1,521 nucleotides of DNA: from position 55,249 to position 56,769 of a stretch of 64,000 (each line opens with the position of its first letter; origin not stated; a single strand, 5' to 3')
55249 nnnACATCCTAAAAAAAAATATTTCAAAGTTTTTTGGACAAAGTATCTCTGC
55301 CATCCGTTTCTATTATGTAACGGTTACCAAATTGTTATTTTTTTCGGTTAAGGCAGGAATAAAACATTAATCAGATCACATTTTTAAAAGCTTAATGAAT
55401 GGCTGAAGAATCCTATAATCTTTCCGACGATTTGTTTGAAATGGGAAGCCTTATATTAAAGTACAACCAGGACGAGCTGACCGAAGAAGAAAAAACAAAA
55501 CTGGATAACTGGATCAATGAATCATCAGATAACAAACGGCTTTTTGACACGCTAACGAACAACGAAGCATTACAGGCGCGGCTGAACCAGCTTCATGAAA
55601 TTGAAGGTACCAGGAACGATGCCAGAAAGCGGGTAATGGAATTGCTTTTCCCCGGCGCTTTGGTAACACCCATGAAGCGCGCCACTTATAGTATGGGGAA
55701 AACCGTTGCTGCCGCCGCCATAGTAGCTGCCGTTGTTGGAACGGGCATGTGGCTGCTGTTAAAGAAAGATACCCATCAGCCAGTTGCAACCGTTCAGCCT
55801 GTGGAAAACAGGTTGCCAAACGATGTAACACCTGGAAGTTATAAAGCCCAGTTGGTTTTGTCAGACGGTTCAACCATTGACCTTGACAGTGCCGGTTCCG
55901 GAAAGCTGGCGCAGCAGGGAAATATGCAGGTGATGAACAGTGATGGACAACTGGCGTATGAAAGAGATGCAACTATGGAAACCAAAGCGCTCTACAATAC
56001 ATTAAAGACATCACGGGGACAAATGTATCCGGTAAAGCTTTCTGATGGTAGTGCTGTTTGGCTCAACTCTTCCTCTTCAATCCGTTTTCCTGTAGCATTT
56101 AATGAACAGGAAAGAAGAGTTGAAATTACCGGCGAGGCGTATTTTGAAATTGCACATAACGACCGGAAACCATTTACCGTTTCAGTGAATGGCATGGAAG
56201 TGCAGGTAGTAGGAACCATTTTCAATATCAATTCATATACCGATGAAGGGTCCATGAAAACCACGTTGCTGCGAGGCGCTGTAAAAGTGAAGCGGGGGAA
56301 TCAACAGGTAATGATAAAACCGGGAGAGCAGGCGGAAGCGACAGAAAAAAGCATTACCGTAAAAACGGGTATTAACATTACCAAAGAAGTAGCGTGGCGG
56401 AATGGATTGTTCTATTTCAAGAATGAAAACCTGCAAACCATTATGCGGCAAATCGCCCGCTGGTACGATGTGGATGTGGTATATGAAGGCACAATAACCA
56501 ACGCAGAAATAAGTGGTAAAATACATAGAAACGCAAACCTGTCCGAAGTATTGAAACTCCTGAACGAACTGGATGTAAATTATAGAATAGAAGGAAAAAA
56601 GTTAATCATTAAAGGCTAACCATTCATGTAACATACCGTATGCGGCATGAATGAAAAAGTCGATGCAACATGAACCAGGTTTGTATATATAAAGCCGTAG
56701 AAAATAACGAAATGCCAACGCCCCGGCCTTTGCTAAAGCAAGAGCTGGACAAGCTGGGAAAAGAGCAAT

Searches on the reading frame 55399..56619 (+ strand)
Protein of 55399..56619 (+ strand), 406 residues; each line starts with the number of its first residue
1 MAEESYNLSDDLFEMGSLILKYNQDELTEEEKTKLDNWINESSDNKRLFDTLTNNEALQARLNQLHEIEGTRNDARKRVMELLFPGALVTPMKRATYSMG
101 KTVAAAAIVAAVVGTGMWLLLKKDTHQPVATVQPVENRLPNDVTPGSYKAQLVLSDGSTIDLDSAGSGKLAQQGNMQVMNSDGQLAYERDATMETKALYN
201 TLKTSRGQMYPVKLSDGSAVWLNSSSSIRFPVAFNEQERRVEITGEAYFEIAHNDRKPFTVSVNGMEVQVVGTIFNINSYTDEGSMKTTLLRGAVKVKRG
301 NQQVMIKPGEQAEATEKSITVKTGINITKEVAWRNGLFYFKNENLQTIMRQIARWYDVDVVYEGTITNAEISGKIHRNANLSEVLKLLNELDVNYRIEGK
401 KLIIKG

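Call 7: search_protein_families(library=pfam, proteins=[window:55399-56619:+], max_evalue=0.01)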
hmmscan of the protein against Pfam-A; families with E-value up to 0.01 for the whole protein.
window:55399-56619:+ (406 aa): 2 families
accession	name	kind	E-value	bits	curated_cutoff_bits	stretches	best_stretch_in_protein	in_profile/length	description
PF16344.10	FecR_C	-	1.4e-19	70.3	24.4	1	338-404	2-70/70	FecR, C-terminal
PF04773.18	FecR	-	2.6e-19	69.9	24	1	201-296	2-97/97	FecR protein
